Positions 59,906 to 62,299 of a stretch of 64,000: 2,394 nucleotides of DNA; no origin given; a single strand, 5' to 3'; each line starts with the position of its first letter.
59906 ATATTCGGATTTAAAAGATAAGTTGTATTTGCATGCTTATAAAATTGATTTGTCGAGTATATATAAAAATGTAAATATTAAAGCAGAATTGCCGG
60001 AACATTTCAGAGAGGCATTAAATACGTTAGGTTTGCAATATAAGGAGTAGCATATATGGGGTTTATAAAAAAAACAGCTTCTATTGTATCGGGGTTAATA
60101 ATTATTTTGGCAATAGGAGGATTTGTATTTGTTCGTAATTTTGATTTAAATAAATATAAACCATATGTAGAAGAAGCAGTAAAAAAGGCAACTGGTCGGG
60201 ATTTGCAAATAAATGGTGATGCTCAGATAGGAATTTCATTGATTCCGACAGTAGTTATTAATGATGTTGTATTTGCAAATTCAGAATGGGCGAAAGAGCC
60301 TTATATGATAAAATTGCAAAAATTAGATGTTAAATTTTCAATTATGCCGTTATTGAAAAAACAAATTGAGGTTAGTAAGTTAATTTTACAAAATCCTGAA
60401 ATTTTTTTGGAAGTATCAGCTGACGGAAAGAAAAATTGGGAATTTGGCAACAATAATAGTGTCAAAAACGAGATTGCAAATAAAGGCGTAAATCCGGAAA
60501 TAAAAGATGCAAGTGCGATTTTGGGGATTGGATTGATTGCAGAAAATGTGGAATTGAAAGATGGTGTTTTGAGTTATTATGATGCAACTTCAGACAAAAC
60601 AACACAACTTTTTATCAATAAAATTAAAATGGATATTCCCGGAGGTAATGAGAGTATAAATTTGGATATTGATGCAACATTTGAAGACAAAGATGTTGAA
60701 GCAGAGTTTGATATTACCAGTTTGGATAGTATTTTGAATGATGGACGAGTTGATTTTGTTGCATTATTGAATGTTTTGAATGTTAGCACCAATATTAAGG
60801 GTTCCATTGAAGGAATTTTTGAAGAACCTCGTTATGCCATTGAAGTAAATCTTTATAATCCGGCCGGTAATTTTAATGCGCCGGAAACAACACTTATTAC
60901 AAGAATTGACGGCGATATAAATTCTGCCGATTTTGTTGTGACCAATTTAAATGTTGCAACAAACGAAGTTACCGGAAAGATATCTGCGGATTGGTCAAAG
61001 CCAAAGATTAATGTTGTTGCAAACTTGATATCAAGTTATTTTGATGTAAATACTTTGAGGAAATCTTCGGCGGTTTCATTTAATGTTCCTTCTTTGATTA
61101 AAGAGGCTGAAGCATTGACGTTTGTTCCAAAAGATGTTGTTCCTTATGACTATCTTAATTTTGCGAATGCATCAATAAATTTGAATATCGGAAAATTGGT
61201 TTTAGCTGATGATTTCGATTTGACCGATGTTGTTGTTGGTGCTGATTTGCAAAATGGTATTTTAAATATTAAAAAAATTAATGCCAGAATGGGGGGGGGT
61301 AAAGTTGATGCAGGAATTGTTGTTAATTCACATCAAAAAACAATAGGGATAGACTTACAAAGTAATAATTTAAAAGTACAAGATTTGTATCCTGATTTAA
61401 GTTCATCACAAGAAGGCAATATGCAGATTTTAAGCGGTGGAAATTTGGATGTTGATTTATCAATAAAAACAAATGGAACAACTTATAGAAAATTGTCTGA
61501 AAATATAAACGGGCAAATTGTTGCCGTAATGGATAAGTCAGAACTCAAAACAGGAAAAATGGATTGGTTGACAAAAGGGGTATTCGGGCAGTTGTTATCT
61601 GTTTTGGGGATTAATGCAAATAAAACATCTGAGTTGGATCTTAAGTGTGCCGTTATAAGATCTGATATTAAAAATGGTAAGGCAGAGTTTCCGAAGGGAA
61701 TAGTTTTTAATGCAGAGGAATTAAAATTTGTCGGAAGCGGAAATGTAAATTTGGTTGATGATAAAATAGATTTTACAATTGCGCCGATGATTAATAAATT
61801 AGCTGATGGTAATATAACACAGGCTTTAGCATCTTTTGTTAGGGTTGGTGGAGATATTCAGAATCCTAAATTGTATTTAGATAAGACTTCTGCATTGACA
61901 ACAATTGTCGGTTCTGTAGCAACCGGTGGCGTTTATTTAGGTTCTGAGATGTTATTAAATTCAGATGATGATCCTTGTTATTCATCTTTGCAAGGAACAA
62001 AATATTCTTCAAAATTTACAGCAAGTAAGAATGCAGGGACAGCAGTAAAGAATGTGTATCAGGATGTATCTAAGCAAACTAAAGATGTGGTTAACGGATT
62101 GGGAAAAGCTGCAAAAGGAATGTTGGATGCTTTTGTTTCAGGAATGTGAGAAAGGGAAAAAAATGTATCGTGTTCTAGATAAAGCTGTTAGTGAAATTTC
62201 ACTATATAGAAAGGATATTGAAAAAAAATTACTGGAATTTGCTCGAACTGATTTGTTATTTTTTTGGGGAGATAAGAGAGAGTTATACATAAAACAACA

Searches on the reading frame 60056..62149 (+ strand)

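Call 3: search_protein_families(library=pfam, proteins=[window:60056-62149:+], max_evalue=0.01)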
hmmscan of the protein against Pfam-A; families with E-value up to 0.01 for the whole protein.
window:60056-62149:+ (697 aa): 2 families
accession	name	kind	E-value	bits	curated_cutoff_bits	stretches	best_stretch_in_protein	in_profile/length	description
PF05170.20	AsmA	-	1.3e-39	137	29.8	2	4-197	4-194/607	AsmA family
PF05359.17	DUF748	-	3.4e-06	25.8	50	1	5-195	15-185/1037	Domain of Unknown Function (DUF748)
